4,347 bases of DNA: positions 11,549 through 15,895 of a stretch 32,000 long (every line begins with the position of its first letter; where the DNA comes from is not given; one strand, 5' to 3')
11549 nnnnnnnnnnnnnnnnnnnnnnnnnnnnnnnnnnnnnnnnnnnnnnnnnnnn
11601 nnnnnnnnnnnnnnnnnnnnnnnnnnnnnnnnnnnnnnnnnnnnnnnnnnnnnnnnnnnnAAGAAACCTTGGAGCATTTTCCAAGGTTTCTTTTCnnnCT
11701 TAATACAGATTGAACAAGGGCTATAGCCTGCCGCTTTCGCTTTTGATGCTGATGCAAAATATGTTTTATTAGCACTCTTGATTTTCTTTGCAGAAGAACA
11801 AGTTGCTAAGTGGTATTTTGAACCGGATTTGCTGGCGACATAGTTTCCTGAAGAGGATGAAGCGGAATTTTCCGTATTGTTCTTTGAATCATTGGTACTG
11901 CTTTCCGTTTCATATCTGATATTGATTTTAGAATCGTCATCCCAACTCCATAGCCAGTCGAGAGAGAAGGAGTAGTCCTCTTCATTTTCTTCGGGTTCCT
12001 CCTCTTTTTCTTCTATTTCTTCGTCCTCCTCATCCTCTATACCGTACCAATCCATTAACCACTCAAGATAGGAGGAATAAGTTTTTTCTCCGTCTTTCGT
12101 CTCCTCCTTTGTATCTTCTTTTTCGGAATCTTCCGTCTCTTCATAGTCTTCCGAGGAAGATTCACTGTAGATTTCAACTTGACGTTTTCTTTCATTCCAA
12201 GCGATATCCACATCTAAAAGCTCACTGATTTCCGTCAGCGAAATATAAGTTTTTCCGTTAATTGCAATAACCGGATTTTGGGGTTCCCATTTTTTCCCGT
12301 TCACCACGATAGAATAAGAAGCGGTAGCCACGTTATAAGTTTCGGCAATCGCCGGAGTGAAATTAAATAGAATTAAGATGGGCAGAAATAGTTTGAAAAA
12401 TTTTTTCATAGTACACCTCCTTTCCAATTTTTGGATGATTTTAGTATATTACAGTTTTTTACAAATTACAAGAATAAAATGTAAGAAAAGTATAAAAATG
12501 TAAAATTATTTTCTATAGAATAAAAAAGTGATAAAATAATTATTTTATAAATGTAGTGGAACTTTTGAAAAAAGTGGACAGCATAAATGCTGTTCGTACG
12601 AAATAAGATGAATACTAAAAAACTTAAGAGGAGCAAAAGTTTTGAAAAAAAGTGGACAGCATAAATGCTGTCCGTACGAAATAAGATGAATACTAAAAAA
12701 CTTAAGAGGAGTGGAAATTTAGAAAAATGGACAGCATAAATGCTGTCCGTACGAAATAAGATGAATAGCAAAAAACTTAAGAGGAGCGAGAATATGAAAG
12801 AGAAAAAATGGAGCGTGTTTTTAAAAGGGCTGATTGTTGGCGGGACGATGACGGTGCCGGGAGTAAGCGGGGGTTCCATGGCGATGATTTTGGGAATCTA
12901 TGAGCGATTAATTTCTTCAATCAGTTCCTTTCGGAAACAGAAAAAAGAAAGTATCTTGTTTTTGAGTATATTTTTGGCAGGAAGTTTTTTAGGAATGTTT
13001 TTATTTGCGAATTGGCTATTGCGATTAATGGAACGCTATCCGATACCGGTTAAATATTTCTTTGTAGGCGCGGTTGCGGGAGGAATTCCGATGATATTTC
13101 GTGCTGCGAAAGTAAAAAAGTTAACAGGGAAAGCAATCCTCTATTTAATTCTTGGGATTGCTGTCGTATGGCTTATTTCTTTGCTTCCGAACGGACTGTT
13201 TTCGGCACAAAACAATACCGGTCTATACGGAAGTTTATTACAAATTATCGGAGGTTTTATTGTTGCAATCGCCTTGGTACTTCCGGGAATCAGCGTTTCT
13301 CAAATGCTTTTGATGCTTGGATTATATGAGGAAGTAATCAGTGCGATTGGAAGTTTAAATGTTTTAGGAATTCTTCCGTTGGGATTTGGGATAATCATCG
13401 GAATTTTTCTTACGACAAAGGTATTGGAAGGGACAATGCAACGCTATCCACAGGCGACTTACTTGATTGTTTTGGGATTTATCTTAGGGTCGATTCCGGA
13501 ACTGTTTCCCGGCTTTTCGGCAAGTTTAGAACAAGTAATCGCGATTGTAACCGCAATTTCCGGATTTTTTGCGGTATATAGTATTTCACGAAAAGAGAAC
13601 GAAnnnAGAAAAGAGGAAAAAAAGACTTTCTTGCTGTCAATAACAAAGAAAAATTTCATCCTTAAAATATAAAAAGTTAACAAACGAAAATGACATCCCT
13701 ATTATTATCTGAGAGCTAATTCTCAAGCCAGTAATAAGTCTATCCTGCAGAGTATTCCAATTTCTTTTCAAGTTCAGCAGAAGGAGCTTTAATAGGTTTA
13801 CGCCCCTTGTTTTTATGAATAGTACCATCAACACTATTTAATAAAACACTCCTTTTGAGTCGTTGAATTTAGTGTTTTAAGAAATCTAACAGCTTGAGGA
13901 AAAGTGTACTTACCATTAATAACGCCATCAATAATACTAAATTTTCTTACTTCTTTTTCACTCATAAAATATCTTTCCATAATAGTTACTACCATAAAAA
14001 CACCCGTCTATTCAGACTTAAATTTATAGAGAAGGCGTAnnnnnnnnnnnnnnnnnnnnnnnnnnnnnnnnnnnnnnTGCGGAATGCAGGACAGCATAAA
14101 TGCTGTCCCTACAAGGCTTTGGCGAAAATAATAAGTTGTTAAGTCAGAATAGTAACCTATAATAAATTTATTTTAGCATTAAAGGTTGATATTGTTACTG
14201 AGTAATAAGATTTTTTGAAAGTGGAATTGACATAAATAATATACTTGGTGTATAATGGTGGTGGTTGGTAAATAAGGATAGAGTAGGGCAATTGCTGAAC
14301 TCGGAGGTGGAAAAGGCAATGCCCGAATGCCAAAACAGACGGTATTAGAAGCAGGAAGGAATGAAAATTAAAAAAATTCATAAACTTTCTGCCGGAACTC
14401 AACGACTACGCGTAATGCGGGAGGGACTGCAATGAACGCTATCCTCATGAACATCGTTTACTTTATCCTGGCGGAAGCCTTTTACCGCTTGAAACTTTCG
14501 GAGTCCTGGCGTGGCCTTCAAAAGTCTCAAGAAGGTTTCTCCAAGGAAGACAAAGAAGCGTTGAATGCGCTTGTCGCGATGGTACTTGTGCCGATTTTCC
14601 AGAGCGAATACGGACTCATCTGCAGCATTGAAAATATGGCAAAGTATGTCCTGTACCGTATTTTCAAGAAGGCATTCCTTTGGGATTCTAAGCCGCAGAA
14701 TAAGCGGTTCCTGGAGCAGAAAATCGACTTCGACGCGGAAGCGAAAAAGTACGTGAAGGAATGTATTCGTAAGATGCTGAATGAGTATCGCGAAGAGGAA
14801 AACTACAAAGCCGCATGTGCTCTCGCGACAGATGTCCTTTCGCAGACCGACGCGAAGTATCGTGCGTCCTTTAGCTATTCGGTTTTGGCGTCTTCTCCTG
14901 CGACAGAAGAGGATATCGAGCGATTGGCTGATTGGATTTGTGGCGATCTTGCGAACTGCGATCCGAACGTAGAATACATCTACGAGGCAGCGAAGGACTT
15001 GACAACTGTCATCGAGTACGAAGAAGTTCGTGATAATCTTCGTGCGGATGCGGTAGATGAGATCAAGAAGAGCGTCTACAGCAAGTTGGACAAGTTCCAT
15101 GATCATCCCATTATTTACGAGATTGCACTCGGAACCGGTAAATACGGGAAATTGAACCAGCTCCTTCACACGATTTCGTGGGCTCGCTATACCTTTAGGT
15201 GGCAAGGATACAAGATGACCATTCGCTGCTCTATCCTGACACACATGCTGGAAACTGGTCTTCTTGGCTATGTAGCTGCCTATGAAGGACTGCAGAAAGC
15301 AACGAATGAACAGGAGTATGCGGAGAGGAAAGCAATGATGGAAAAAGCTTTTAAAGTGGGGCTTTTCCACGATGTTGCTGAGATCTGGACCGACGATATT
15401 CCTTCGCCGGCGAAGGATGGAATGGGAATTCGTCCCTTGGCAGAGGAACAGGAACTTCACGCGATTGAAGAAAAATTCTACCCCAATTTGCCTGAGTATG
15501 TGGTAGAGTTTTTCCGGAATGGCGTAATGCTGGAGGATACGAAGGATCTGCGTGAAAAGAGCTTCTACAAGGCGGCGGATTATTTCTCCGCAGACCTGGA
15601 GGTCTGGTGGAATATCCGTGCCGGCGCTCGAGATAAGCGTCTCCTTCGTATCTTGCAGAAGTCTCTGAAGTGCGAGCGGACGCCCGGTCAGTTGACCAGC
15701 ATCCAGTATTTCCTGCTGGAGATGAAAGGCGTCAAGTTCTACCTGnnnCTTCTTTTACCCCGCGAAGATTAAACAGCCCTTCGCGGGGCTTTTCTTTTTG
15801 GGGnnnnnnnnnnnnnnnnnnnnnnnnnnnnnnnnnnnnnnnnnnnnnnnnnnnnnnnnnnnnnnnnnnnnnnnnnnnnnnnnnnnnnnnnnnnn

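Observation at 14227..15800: Codon-usage-foreign single-gene cassette: unknown 230-aa domain fused to a YfbR-like HD nucleotidase, with its own strong promoter, long leader and terminator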

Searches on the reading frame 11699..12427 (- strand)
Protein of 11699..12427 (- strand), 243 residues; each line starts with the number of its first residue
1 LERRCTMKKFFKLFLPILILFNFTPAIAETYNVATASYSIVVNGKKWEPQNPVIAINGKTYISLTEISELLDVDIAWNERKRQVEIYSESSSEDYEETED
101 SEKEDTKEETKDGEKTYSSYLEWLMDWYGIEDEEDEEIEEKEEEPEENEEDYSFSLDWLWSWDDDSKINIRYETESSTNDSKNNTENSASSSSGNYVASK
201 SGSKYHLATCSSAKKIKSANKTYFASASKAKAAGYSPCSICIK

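Call 91: search_protein_families(library=pfam, proteins=[window:11699-12427:-], max_evalue=0.01)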
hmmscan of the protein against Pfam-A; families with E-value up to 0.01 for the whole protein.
window:11699-12427:- (243 aa): 2 families
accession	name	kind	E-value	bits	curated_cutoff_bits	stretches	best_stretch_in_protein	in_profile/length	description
PF07833.16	Cu_amine_oxidN1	-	4.3e-08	33.5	24.2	1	35-86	57-108/108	Copper amine oxidase N-terminal domain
PF02805.21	Ada_Zn_binding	-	3.4e-05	24.2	23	1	196-241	18-62/65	Metal binding domain of Ada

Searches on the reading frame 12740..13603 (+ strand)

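Call 91: search_protein_families(library=pfam, proteins=[window:12740-13603:+], max_evalue=0.01)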
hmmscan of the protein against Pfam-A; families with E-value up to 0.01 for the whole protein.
window:12740-13603:+ (288 aa): 1 family
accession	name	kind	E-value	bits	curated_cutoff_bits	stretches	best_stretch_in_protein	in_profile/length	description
PF04018.18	VCA0040-like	-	2.9e-42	145.4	26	1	34-259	2-231/246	Undecaprenyl phosphate translocase-like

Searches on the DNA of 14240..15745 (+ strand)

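Call 41: search_rna_families(sources=[L002, L005, L008, L013, L017, L018, L021, L023], threshold=evalue, max_evalue=1)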
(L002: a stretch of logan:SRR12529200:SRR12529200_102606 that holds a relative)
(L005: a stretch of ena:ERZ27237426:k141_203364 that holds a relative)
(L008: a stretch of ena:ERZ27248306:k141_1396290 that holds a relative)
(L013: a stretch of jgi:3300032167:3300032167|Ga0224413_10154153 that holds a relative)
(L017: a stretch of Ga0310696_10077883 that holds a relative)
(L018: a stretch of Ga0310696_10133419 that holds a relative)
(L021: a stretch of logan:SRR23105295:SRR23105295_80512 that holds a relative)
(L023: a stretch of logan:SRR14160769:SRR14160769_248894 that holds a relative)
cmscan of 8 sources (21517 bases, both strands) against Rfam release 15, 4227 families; matches with E-value up to 1: 9.
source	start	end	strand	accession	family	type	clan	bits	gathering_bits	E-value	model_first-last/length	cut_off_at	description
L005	1439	1523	+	RF01051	c-di-GMP-I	Cis-reg; riboswitch;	CL00126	76.1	35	1.2e-13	1-87/87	no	c-di-GMP-I riboswitch aptamer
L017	3273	3367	+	RF00558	L20_leader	Cis-reg; leader;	-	27.7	58.7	0.089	1-127/127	no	Ribosomal protein L20 leader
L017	3305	3361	+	RF01489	sbrA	Gene; sRNA;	-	25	45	0.26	1-71/71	no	Listeria sRNA sbrA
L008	1877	1978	-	RF00558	L20_leader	Cis-reg; leader;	-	24.8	58.7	0.48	1-127/127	no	Ribosomal protein L20 leader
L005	1321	1414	+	RF01761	wcaG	Cis-reg;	-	24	42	0.99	1-98/98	no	wcaG RNA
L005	1664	1769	-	RF01956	NEAT1_2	Gene; lncRNA;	-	23.8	60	0.34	1-116/116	no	Nuclear enriched abundant transcript 1 conserved region 2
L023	137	267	-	RF00586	SNORA12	Gene; snRNA; snoRNA; HACA-box;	-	23.4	45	0.52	1-148/148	no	Small nucleolar RNA SNORA12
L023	1425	1468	-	RF03189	mir-1175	Gene; miRNA;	-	21.3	51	0.99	1-72/72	no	mir-1175 microRNA precursor family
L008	1868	1913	-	RF00032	Histone3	Cis-reg;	-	18.9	34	0.69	1-46/46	no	Histone 3' UTR stem-loop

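Call 84: search_rna_families(source=window, start=14240, end=14440, threshold=evalue, max_evalue=10)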
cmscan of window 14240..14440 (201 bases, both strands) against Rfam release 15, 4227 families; matches with E-value up to 10: 4.
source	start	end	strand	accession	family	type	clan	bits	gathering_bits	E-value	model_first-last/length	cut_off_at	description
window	14301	14395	-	RF01934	bxd_6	Gene; lncRNA;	-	14.7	50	1.4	1-93/93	no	Bithoraxoid conserved region 6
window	14308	14342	+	RF01079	RF_site3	Cis-reg; frameshift_element;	-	14.7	50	2.6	1-39/39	no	Putative RNA-dependent RNA polymerase ribosomal frameshift site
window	14268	14341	-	RF02156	NPPA-AS1_1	Gene; lncRNA;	-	10.1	45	7.5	93-176/176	no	NPPA antisense RNA 1 conserved region 1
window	14252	14334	+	RF02175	SMAD5-AS1_3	Gene; lncRNA;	-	9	60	7.1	1-125/125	no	SMAD5 antisense RNA 1 conserved region 3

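Call 85: search_rna_families(source=L017, start=1975, end=2100, threshold=evalue, max_evalue=10)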
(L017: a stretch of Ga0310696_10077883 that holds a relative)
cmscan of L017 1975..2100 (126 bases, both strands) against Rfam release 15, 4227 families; matches with E-value up to 10: 21.
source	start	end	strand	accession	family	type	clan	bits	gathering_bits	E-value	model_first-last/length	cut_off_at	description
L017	2003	2074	+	RF03814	mir-2797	Gene; miRNA;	-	22.7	74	0.028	1-77/77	no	mir-2797 microRNA precursor family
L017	1981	2067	+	RF00042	CopA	Gene; antisense;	-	21.6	60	0.049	1-92/92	no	CopA-like RNA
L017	2017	2061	+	RF03339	mir-3047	Gene; miRNA;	-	20.8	53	0.04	1-61/61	no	mir-3047 microRNA precursor family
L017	2003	2081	+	RF01061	mir-548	Gene; miRNA;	-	19.1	90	0.15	1-84/84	no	mir-548 microRNA precursor family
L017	1997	2073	+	RF04338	Plastid-psbJ-2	Cis-reg;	CL00152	18.3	65.6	0.12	67-144/144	no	Plastid-psbJ-2 3UTR RNA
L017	2003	2071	+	RF00979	mir-553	Gene; miRNA;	-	18.3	82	0.28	1-62/62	no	mir-553 microRNA precursor family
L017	2002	2067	-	RF04106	mir-1303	Gene; miRNA;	-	18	107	0.29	1-85/85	no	mir-1303 microRNA precursor family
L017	2000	2092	-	RF00238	ctRNA_pND324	Gene; antisense;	-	17.5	45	2.1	1-86/86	no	ctRNA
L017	2007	2069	+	RF04239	mir-4679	Gene; miRNA;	-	17.4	88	0.44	1-75/75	no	mir-4679 microRNA precursor family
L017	2002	2073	-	RF03814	mir-2797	Gene; miRNA;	-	16.7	74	0.99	1-77/77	no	mir-2797 microRNA precursor family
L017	2012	2068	+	RF04343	Plastid-psbA-2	Cis-reg;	CL00153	16.3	55.8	0.78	1-60/60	no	Plastid-psbA-2 3UTR RNA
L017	2006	2073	+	RF03445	mir-7552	Gene; miRNA;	-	16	59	2.7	1-63/63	no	mir-7552 microRNA precursor family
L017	2007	2069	+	RF03459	mir-1890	Gene; miRNA;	-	14.4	76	2.1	1-78/78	no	mir-1890 microRNA precursor family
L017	1996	2078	+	RF00637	mir-276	Gene; miRNA;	-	13.3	62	0.71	1-90/90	no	mir-276 microRNA precursor family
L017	2047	2094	-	RF04236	mir-1285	Gene; miRNA;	-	12.9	56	4.5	1-68/68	no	mir-1285 microRNA precursor family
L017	2009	2067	+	RF02095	mir-2985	Gene; miRNA;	-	12.6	68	6.1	1-71/71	no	mir-2985 microRNA precursor family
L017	2001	2076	+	RF04237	mir-1490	Gene; miRNA;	-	11.5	75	4.2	1-77/77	no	mir-1490 microRNA precursor family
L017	1979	2100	-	RF01459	rliE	Gene; sRNA;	-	11.2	90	8.4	102-222/222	5'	Listeria sRNA rliE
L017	2011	2067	+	RF02616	SSRC8_2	Gene; sRNA;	-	10.1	72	0.56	1-281/281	no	Streptococcus sRNA 8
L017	1975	2042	-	RF02706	TeloSII_ncR30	Gene; sRNA;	-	8.7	86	4.1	1-81/226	3'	TeloSII non coding RNA 30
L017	1993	2100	+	RF02081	STnc550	Gene; sRNA;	-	7.7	48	5.5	198-303/388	3'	Enterobacterial sRNA STnc550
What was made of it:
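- On Any Rfam 15 RNA family (riboswitch or leader): E-value scans of eight loci and of the isolated leaders gave only chance-level hits (calls 41, 84, 85).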

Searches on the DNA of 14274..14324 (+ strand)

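Call 71: build_rna_model(alignment_id=A5, structure=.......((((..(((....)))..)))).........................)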
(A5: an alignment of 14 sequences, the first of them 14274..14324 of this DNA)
Model R1 built from alignment A5 (14 sequences, 54 columns); structure: as given.
model positions 51; base pairs 7; branch points 0; effective number of sequences 14; information 0.795 bits per position. Calibrated on 0.2 Mb of random sequence (short: E-values are rough).
structure used (alignment columns):
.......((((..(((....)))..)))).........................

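Call 72: search_with_rna_model(model_id=R1, sources=[window, L001, L003, L006, L010, L011, L012, L014, L015, L016, L017, L018, L019, L020, L021, L022, L024, L026, L027], max_evalue=5)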
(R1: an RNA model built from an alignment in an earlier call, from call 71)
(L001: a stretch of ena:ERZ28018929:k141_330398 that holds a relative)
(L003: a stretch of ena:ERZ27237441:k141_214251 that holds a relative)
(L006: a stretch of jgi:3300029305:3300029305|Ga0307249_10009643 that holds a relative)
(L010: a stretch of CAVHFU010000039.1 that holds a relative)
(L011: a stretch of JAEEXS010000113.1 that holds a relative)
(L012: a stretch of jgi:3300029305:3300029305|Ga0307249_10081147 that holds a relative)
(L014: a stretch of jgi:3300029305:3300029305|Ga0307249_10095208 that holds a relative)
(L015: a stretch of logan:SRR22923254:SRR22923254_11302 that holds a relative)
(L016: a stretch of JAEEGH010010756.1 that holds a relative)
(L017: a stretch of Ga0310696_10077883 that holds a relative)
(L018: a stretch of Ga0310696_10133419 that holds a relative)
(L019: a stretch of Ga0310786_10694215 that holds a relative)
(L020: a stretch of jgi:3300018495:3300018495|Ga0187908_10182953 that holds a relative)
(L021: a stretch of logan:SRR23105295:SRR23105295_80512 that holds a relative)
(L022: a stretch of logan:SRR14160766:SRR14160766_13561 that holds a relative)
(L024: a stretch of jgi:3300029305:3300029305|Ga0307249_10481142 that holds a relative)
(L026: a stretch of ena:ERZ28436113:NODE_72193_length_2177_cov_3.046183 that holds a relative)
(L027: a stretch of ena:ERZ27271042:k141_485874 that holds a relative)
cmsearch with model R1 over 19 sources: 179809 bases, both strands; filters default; matches with E-value up to 5: 25.
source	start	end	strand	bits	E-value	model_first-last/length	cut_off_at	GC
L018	350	400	+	54.1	1.5e-14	1-51/51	no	0.37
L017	2004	2054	+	53.1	3.4e-14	1-51/51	no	0.39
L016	5829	5879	+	52.9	3.7e-14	1-51/51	no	0.41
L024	390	439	+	48.5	1.2e-12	1-51/51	no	0.42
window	14274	14324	+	47.7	2.3e-12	1-51/51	no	0.51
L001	9843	9893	+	47.7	2.3e-12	1-51/51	no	0.51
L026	546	596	+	46.3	6.6e-12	1-51/51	no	0.51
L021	1332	1382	+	46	8.1e-12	1-51/51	no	0.43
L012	9908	9958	+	44.3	3.3e-11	1-51/51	no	0.29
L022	5928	5978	+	43.5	5.8e-11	1-51/51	no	0.24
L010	5605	5655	+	43.4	6.3e-11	1-51/51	no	0.29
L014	9252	9306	+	40.8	5.1e-10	1-51/51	no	0.38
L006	9898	9948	+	39.8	1.1e-09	1-51/51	no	0.41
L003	9934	9984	+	39.7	1.1e-09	1-51/51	no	0.24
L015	6354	6404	+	36.6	1.4e-08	1-51/51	no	0.49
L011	2077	2127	+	23.5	0.00036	1-51/51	no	0.27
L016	8795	8845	+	23.5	0.00036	1-51/51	no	0.27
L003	17538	17592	-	17.1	0.058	1-51/51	no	0.31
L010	5612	5633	-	13.6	0.86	8-29/51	no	0.36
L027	2206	2250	+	12.7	1.7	1-51/51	no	0.24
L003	5460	5505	-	12.7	1.7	1-51/51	no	0.37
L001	13460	13513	+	12.5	2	1-51/51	no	0.35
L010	8460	8510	-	11.9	3.3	1-51/51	no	0.35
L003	15298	15342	-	11.9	3.3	1-51/51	no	0.31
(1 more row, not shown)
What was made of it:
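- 14281..14302 (+): Conserved leader hairpin P1. Basal pairs are 14281-14284 with 14299-14302; inner pairs are 14287-14289 with 14294-14296. Model R1 scores 47.7 bits here (call 72).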

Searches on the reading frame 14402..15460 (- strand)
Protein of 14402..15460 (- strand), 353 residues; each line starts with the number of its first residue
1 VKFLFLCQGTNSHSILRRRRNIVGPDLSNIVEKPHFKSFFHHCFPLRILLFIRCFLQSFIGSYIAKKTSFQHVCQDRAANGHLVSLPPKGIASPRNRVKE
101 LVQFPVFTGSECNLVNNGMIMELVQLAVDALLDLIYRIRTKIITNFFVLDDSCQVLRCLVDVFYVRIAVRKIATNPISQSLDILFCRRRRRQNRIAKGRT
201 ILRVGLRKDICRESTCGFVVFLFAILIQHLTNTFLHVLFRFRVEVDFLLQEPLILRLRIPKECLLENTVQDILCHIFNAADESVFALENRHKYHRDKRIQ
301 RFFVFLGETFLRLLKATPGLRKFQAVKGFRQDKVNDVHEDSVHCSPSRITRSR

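Call 91: search_protein_families(library=pfam, proteins=[window:14402-15460:-], max_evalue=0.01)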
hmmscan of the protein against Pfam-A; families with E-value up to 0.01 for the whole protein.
window:14402-15460:- (353 aa): 0 families
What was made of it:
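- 14399..15460 (-): Codon-aligned antisense ORF of 353 aa. I judge it a by-product of avoiding TTA, CTA and TCA, not a gene. No Pfam hit (call 91).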
